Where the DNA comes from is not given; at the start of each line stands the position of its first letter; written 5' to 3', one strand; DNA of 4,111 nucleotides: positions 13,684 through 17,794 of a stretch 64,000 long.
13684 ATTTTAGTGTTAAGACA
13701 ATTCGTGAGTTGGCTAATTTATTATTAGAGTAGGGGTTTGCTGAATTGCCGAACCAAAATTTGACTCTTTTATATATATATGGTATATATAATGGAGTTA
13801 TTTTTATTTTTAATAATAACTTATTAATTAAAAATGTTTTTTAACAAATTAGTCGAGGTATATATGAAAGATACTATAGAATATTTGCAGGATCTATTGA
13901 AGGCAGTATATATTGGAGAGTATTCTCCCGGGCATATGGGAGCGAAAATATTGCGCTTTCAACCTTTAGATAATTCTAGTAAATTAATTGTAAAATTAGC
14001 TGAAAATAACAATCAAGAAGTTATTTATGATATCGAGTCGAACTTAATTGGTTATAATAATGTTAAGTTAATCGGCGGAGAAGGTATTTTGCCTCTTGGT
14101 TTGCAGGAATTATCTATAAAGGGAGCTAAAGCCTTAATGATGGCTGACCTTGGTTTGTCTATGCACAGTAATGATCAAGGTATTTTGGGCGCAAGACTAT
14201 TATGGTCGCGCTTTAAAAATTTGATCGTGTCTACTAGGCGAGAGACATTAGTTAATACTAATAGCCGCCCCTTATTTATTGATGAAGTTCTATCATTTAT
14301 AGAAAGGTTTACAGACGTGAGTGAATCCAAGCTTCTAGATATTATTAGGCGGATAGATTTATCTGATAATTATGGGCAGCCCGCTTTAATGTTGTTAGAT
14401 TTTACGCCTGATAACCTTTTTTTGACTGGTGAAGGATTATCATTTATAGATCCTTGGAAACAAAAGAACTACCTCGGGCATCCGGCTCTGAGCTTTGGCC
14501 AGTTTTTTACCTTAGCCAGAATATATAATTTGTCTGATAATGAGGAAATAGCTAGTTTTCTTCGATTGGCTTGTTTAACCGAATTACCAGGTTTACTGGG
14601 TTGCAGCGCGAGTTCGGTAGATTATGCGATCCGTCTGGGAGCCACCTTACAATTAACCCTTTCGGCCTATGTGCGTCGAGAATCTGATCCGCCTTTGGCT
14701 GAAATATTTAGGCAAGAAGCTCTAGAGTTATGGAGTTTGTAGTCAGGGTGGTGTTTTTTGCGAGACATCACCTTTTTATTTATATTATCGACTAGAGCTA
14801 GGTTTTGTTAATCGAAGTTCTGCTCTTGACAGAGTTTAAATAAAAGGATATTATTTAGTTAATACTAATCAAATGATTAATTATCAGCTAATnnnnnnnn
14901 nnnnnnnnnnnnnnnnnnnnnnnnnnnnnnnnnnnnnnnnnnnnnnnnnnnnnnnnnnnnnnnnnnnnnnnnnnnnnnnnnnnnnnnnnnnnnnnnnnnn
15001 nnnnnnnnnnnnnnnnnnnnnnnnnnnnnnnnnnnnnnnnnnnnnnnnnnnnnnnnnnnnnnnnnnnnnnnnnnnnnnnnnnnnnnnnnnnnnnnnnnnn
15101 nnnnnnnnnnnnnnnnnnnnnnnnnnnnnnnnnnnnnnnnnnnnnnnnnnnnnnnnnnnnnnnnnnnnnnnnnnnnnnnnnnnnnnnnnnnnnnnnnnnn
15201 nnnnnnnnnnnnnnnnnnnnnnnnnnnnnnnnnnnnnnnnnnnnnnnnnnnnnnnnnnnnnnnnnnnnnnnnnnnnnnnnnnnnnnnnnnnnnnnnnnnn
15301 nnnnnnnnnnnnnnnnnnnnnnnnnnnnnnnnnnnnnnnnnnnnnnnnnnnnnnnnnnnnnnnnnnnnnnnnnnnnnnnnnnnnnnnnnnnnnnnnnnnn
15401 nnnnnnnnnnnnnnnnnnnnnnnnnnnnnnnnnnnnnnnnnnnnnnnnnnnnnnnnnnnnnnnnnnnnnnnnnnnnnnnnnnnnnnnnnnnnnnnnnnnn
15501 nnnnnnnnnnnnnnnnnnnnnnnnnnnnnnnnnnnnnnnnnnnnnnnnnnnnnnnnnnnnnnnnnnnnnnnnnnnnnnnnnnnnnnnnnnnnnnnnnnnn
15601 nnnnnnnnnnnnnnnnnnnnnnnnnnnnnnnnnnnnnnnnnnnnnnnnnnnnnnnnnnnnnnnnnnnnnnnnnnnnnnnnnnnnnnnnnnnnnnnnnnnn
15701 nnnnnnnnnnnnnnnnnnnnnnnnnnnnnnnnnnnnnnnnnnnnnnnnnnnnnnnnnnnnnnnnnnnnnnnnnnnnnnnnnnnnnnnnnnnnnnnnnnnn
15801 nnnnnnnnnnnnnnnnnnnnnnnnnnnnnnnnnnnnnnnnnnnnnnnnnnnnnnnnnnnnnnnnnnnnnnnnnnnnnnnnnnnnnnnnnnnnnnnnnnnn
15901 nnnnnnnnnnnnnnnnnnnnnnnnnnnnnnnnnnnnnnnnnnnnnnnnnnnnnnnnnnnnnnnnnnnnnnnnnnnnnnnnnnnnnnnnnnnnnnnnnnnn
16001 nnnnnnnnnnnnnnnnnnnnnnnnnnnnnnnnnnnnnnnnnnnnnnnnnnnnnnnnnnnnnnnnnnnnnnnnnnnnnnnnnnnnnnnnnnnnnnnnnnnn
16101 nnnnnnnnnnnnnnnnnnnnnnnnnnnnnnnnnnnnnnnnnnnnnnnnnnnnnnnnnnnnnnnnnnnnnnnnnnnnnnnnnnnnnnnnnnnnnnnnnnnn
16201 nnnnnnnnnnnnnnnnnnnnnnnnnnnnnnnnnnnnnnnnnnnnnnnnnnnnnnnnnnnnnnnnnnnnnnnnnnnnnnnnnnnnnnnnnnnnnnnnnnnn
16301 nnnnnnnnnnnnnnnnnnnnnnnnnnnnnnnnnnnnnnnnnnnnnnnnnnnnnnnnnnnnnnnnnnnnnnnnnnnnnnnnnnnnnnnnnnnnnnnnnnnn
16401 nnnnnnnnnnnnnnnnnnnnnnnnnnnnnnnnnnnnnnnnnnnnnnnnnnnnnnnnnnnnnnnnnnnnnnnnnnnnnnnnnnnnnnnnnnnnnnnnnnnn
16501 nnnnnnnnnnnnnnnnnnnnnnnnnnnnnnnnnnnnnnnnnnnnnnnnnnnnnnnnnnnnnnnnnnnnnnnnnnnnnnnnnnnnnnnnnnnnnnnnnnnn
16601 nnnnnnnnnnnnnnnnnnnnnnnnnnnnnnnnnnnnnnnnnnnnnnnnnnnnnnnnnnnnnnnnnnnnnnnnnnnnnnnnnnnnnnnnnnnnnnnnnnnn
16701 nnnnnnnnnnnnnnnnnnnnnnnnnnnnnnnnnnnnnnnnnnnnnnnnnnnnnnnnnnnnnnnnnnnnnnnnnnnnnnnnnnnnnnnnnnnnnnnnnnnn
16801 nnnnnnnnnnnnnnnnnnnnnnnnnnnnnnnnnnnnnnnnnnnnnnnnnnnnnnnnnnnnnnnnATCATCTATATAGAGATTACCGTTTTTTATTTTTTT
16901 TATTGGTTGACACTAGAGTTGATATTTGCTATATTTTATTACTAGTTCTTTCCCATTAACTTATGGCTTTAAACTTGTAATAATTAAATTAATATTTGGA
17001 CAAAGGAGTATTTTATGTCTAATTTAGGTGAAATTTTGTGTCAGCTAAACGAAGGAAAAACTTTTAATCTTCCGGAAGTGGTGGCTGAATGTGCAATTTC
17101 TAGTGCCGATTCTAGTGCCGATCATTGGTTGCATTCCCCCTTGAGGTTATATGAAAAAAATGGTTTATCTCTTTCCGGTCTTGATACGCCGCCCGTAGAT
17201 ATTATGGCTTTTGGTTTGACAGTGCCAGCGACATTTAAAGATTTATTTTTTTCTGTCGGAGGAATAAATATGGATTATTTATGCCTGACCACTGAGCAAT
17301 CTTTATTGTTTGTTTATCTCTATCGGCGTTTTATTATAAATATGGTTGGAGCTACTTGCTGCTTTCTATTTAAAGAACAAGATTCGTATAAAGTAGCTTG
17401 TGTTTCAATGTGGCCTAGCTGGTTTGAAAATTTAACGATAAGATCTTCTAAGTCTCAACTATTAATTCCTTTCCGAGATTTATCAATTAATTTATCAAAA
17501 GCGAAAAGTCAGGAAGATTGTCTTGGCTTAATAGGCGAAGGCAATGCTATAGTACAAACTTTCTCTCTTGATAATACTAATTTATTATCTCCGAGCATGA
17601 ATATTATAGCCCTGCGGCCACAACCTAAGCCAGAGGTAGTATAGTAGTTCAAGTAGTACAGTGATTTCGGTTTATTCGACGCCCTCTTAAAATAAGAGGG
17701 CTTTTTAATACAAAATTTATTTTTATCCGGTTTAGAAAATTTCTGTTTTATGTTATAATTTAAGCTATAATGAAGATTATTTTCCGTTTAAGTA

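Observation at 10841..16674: Orphan enzyme set: Cx3Cx3C SPASM radical-SAM, two HAD phosphatases, a kinase-like protein, a PRTase-like protein and a LOG-like protein between hisS-HAL and tRNA-His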

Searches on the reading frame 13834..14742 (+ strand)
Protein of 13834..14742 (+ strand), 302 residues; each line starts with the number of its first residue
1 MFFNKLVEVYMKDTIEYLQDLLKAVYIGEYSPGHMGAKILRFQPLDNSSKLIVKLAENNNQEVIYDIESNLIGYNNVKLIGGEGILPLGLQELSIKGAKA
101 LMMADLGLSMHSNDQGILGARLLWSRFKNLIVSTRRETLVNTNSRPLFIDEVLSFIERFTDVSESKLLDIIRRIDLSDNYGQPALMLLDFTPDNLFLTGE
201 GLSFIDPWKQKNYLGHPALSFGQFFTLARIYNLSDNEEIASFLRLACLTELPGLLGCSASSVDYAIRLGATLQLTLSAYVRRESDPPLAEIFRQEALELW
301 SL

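Call 4: search_protein_families(library=pfam, proteins=[window:13834-14742:+], max_evalue=0.1)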
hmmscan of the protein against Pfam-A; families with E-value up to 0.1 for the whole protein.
window:13834-14742:+ (302 aa): 0 families

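Call 5: search_protein_families(library=ncbifam, proteins=[window:13834-14742:+], max_evalue=0.1)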
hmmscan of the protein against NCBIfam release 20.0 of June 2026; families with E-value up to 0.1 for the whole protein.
window:13834-14742:+ (302 aa): 0 families

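Call 6: search_protein_families(library=padloc, proteins=[window:13834-14742:+], max_evalue=0.1)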
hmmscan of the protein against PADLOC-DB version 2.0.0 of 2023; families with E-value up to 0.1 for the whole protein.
window:13834-14742:+ (302 aa): 0 families

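Call 18: search_solved_structures(query=window:13834-14742:+, max_evalue=10, show_alignments=2)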
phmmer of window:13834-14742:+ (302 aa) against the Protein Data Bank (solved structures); distinct sequences matched with E-value up to 10: 0.

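Call 28: find_homologous_proteins(query=window:13834-14742:+)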
Query window:13834-14742:+ (302 aa): 23 proteins with E <= 0.001 among 1591 candidates.
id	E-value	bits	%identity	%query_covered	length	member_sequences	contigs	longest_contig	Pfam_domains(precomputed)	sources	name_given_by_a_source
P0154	1.2e-187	640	100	97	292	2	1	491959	-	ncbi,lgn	ncbi:MAG: hypothetical protein WC863_01165 [Patescibacteria group bacterium]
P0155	3.7e-115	402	64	97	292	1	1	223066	-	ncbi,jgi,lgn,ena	ncbi:MAG: hypothetical protein WC453_00965 [Patescibacteria group bacterium]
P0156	1.4e-112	394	62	96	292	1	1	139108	-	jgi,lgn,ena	-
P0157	6.1e-104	366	59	96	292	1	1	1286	-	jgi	-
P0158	5.8e-91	323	55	95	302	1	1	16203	-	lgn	-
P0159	7.1e-87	310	52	95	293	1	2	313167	-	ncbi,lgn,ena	-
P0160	5.9e-76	274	46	95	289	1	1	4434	-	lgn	-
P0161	1.2e-69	253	44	95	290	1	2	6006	-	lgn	-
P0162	5.0e-69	251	44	95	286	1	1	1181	-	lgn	-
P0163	5.2e-68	248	44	94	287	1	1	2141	-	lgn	-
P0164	6.4e-67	244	43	95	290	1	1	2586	-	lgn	-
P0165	2.0e-64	236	43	90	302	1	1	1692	-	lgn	-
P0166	2.1e-62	229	42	94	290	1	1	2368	-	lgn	-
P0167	1.5e-58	217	39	95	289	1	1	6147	-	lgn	-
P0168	1.2e-57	214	41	95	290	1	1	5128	-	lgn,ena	-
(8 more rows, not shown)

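Call 40: predict_structure(alignment_id=A4)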
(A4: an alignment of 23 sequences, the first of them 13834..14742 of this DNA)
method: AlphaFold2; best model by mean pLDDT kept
length: 302 residues; sequences in the alignment: 23
mean_pLDDT: 91.9   pTM: 0.89
mean pLDDT of the five models: 91.9, 91.7, 91.7, 90.7, 89.6
residues with pLDDT >= 90: 249; 70-90: 31; 50-70: 22; < 50: 0
segments of 3 or more residues with pLDDT < 50: none
pLDDT, mean of each block of 10 residues (from residue 1): 61 91 95 79 95 93 93 96 94 91 95 96 97 85 78 94 81 92 96 93 95 96 98 97 98 97 98 96 96 96 75
secondary structure, 60 per line:
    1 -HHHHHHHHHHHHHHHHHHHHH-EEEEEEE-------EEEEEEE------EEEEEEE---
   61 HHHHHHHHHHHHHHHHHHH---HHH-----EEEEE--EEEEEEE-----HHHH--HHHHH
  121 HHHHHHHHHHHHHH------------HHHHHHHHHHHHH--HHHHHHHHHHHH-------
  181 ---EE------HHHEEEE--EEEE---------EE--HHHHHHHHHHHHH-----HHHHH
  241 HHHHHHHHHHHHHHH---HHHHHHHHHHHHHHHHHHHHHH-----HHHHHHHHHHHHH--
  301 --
elements in order: H2-22 E24-30 E38-44 E51-57 H61-79 E91-95 E98-104 H110-113 H116-134 H147-159 H162-173 E195-198 E201-204 H218-230 H236-255 H259-280 H286-298

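Call 44: fold_search(model_id=the predicted structure, library=pdb)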
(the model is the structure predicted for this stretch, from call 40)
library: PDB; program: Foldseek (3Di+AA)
matches with E <= 10: 1955; with E <= 0.001: 384
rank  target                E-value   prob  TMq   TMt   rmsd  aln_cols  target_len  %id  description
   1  2bkk_A                4.6e-08  1.00  0.50  0.59   6.2       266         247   17  Crystal structure of Aminoglycoside Phosphotransferase APH(3')-IIIa in complex with the inhibitor AR_3a (released 2005-08-09)
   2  4gki_L                5.1e-08  1.00  0.49  0.54   6.9       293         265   13  Crystal structure of the aminoglycoside phosphotransferase APH(3')-Ia, with substrate kanamycin and small molecule inh (released 2012-09-05)
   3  1j7l_A                5.8e-08  1.00  0.51  0.57   6.5       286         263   15  Crystal Structure of 3',5"-Aminoglycoside Phosphotransferase Type IIIa ADP Complex (released 2001-08-08)
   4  3q2j_A                6.1e-08  1.00  0.49  0.55   6.4       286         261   16  Crystal Structure of 3',5"-Aminoglycoside Phosphotransferase Type IIIa Protein Kinase Inhibitor CKI-7 Complex (released 2011-05-18)
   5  4few_A                7.3e-08  1.00  0.50  0.55   6.4       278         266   12  Crystal structure of the aminoglycoside phosphotransferase APH(3')-Ia, with substrate kanamycin and small molecule inh (released 2012-06-20)
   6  4gkh_G                1.4e-07  1.00  0.48  0.53   6.8       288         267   12  Crystal structure of the aminoglycoside phosphotransferase APH(3')-Ia, with substrate kanamycin and small molecule inh (released 2012-09-05)
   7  4fev_C                1.6e-07  1.00  0.48  0.56   7.1       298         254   12  Crystal structure of the aminoglycoside phosphotransferase APH(3')-Ia, with substrate kanamycin and small molecule inh (released 2012-06-20)
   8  4feu_A                2.0e-07  1.00  0.51  0.59   6.6       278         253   12  Crystal structure of the aminoglycoside phosphotransferase APH(3')-Ia, with substrate kanamycin and small molecule inh (released 2012-06-20)
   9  4ej7_C                2.1e-07  1.00  0.51  0.56   6.0       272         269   14  Crystal structure of the aminoglycoside phosphotransferase APH(3')-Ia, ATP-bound (released 2012-04-18)
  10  4ej7_B                2.1e-07  1.00  0.46  0.51  10.1       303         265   14  Crystal structure of the aminoglycoside phosphotransferase APH(3')-Ia, ATP-bound (released 2012-04-18)
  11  4ej7_A                2.3e-07  1.00  0.49  0.54   7.1       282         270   12  Crystal structure of the aminoglycoside phosphotransferase APH(3')-Ia, ATP-bound (released 2012-04-18)
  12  4gki_A                2.3e-07  1.00  0.48  0.53   7.2       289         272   12  Crystal structure of the aminoglycoside phosphotransferase APH(3')-Ia, with substrate kanamycin and small molecule inh (released 2012-09-05)
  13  4gkh_D                2.3e-07  1.00  0.47  0.52   7.2       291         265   12  Crystal structure of the aminoglycoside phosphotransferase APH(3')-Ia, with substrate kanamycin and small molecule inh (released 2012-09-05)
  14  4few_D                3.0e-07  1.00  0.50  0.56   6.9       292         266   12  Crystal structure of the aminoglycoside phosphotransferase APH(3')-Ia, with substrate kanamycin and small molecule inh (released 2012-06-20)
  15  4few_F                3.0e-07  1.00  0.48  0.53   7.2       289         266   12  Crystal structure of the aminoglycoside phosphotransferase APH(3')-Ia, with substrate kanamycin and small molecule inh (released 2012-06-20)
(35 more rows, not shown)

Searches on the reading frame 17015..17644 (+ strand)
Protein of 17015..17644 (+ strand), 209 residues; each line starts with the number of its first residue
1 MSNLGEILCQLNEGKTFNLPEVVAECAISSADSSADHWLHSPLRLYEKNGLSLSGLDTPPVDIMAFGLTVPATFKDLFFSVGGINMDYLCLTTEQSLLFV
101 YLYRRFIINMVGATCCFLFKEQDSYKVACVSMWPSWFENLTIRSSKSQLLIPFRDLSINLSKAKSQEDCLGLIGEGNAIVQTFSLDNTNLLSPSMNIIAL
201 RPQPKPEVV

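Call 4: search_protein_families(library=pfam, proteins=[window:17015-17644:+], max_evalue=0.1)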
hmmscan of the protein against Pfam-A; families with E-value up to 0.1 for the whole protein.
window:17015-17644:+ (209 aa): 1 family
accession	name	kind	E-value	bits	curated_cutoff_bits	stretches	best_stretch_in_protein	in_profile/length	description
PF24118.1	DUF7392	-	0.051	14.3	27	0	100-135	45-80/113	Domain of unknown function (DUF7392)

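Call 5: search_protein_families(library=ncbifam, proteins=[window:17015-17644:+], max_evalue=0.1)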
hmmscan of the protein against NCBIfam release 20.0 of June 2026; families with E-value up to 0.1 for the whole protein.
window:17015-17644:+ (209 aa): 0 families

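Call 6: search_protein_families(library=padloc, proteins=[window:17015-17644:+], max_evalue=0.1)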
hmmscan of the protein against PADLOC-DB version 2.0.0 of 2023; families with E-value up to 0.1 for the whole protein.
window:17015-17644:+ (209 aa): 0 families
